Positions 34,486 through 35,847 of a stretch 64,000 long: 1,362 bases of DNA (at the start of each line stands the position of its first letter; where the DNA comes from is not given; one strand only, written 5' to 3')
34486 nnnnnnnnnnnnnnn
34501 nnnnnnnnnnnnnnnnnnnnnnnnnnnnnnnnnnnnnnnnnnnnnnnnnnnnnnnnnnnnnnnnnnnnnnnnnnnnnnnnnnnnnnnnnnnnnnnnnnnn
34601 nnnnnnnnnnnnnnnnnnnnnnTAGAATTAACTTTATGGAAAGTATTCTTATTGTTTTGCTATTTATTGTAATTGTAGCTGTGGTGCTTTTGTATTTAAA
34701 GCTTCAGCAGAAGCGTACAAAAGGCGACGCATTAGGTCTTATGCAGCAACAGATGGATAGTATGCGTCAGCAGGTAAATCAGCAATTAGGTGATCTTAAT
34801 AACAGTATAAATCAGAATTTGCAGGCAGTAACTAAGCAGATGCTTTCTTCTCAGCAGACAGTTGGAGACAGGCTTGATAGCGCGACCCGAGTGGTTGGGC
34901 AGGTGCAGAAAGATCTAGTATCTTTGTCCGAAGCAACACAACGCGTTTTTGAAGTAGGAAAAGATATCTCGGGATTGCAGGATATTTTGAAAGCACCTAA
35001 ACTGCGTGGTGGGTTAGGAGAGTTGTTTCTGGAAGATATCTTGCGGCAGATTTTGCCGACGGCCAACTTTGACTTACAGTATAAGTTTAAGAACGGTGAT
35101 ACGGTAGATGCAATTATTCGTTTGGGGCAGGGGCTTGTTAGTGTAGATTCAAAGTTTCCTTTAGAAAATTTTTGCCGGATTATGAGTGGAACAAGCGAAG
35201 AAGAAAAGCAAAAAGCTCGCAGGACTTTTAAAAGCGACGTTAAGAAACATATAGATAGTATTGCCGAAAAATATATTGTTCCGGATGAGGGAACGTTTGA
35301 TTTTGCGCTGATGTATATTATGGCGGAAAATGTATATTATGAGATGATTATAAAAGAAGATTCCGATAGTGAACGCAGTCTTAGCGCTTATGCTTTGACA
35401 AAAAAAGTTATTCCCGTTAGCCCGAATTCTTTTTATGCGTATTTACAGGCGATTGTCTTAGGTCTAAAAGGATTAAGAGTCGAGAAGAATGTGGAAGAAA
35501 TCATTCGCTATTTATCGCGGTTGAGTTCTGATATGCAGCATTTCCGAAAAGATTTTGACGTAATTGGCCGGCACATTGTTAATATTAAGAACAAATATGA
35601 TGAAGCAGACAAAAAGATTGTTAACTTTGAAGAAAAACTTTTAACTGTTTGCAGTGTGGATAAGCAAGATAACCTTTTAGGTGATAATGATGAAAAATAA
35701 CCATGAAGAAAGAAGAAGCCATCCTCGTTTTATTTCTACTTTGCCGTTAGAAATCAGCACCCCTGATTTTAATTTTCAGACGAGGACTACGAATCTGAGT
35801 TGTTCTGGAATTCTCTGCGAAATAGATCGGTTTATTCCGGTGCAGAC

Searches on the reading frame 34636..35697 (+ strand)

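Call 54: search_protein_families(library=pfam, proteins=[window:34636-35697:+], max_evalue=0.00001)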
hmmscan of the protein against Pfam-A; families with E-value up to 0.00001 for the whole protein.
window:34636-35697:+ (354 aa): 1 family
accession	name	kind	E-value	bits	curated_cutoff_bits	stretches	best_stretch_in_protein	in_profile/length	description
PF02646.22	RmuC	-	1.6e-50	172.3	26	1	57-328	2-270/291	RmuC family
